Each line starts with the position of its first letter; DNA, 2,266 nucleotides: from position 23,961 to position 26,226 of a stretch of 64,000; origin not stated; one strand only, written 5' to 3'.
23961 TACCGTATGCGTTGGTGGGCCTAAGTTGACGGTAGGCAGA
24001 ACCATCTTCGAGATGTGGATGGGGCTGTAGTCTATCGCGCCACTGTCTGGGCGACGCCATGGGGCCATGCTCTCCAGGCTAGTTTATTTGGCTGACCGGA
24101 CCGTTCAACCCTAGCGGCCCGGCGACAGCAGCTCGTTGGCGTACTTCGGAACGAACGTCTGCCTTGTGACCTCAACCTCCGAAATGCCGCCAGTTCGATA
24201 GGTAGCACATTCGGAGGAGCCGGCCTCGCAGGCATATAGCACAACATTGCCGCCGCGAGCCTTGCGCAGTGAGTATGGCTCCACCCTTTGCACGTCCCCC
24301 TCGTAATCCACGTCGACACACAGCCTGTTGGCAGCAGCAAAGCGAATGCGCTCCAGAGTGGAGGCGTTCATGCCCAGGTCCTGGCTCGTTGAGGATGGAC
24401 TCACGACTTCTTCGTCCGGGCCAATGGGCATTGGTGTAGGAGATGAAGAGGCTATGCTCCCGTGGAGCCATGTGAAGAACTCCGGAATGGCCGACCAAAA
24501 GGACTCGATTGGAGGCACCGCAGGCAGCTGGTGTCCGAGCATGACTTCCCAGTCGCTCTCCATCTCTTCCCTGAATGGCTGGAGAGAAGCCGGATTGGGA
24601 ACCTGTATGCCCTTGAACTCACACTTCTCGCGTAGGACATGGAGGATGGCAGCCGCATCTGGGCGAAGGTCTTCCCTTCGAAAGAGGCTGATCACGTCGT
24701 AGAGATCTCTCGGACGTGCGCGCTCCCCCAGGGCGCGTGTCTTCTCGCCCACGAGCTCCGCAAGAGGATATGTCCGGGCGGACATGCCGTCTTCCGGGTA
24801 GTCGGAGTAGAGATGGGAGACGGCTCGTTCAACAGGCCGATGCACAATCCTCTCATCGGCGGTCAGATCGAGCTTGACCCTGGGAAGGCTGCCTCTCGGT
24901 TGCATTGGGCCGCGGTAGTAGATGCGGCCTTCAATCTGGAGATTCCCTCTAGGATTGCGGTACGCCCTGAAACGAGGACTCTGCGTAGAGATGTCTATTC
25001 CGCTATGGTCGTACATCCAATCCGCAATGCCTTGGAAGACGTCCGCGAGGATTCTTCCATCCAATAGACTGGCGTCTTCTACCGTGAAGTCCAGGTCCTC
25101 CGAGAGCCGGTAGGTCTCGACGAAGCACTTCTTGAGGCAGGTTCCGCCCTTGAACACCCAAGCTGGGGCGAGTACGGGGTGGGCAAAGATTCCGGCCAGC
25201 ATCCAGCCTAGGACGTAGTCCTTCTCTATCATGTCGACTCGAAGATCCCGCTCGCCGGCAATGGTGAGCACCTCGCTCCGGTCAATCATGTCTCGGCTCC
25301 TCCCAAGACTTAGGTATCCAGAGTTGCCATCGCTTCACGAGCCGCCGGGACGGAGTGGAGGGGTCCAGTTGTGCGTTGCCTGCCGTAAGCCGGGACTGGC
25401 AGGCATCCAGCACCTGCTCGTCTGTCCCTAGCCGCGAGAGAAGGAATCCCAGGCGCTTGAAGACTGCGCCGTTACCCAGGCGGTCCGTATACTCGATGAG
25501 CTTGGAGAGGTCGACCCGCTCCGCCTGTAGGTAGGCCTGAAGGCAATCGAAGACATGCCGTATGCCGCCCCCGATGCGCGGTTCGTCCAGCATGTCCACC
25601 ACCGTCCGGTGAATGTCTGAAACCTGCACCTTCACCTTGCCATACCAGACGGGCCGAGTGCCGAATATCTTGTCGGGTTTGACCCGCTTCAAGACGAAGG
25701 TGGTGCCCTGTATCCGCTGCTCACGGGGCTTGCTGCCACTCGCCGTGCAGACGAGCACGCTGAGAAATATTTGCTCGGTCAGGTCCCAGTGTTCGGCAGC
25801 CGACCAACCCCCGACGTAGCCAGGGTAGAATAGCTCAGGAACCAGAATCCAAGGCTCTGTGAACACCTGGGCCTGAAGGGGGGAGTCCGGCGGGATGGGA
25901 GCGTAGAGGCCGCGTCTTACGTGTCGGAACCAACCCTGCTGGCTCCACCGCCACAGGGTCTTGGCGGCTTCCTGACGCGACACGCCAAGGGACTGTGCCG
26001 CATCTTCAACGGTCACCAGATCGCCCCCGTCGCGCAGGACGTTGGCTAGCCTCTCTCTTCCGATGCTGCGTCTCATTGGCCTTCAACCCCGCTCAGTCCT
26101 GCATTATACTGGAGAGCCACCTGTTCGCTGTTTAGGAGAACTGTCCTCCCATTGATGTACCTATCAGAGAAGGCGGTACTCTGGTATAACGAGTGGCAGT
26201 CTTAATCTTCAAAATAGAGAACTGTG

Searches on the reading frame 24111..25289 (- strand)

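Call 7: search_protein_families(library=pfam, proteins=[window:24111-25289:-], max_evalue=0.01)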
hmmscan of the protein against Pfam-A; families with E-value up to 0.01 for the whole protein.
window:24111-25289:- (392 aa): 1 family
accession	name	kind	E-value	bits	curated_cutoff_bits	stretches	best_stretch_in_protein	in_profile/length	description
PF08843.17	AbiEii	-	1.4e-33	117.3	22.5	1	30-266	2-234/238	Nucleotidyl transferase AbiEii toxin, Type IV TA system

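Call 8: search_protein_families(library=padloc, proteins=[window:24111-25289:-], max_evalue=0.01)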
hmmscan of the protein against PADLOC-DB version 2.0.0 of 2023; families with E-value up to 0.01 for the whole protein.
window:24111-25289:- (392 aa): 31 families (the best 25 are shown)
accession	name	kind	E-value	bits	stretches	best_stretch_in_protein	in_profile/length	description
PDLC02317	AbiEii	-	3e-158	524.9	1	1-390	1-390/396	AbiEii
PDLC02304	AbiEii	-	1.9e-63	212.8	1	1-272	1-255/260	AbiEii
PDLC02294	AbiEii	-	4e-21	74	1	19-243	20-224/260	AbiEii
PDLC02323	AbiEii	-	1.4e-20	71.9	1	1-229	1-205/248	AbiEii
PDLC02305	AbiEii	-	7.7e-17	59.5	2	2-68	3-69/306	AbiEii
PDLC02321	AbiEii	-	6.9e-16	56.8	1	17-75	18-74/296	AbiEii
PDLC02292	AbiEii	-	9.5e-16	56.4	1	11-88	18-91/283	AbiEii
PDLC02291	AbiEii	-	4.3e-15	53.8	1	10-255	26-248/310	AbiEii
PDLC02303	AbiEii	-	7.3e-15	53.1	2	137-255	117-227/249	AbiEii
PDLC02289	AbiEii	-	3.4e-14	51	1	4-77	14-85/309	AbiEii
PDLC02306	AbiEii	-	1.7e-13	48.8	1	167-275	164-278/280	AbiEii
PDLC02288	AbiEii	-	4.1e-12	43.6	1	6-273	16-272/294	AbiEii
PDLC02318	AbiEii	-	9.1e-12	42.9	1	12-255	15-230/280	AbiEii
PDLC02297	AbiEii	-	1e-11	42.8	1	3-176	4-176/307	AbiEii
PDLC02316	AbiEii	-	1.3e-10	39.2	1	9-72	16-78/314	AbiEii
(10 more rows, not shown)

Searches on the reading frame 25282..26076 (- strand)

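Call 7: search_protein_families(library=pfam, proteins=[window:25282-26076:-], max_evalue=0.01)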
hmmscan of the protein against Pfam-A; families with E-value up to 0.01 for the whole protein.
window:25282-26076:- (264 aa): 2 families
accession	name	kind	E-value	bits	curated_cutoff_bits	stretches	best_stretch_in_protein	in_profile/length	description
PF13338.12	AbiEi_4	-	9.9e-09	35.6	25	1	8-60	1-48/49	Transcriptional regulator, AbiEi antitoxin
PF13545.12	HTH_Crp_2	-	0.0027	18.1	27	1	9-55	2-57/70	Crp-like helix-turn-helix domain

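Call 8: search_protein_families(library=padloc, proteins=[window:25282-26076:-], max_evalue=0.01)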
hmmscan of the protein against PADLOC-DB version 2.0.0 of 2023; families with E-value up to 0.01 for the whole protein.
window:25282-26076:- (264 aa): 25 families
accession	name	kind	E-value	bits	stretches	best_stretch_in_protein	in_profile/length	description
PDLC02271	AbiEi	-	9e-110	364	1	6-259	9-262/263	AbiEi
PDLC02267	AbiEi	-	1.5e-53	179.8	1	12-253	12-239/252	AbiEi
PDLC02269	AbiEi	-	1.5e-24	84.7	1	22-259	14-241/251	AbiEi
PDLC02270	AbiEi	-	1e-22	78.5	1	21-260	13-259/265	AbiEi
PDLC02276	AbiEi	-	2.8e-22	77.5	1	12-218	9-210/270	AbiEi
PDLC02266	AbiEi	-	5e-22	76.5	1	11-257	8-253/258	AbiEi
PDLC02287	AbiEi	-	3.4e-20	70.7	1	22-257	14-239/253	AbiEi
PDLC02282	AbiEi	-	1.1e-17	62.3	1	12-238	9-234/260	AbiEi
PDLC02237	AbiEi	-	1.4e-11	42.5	1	147-242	176-270/285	AbiEi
PDLC02225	AbiEi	-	1.1e-10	39.6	1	7-201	7-182/198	AbiEi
PDLC02275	AbiEi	-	5.1e-10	37.7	1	38-200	25-172/184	AbiEi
PDLC02283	AbiEi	-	1.5e-08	32.6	1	30-201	28-188/201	AbiEi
PDLC02241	AbiEi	-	1.7e-08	32.5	1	34-212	25-194/199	AbiEi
PDLC02265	AbiEi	-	1.7e-08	32.4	1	37-201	28-185/198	AbiEi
PDLC02252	AbiEi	-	3.8e-08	31.2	1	19-230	16-223/259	AbiEi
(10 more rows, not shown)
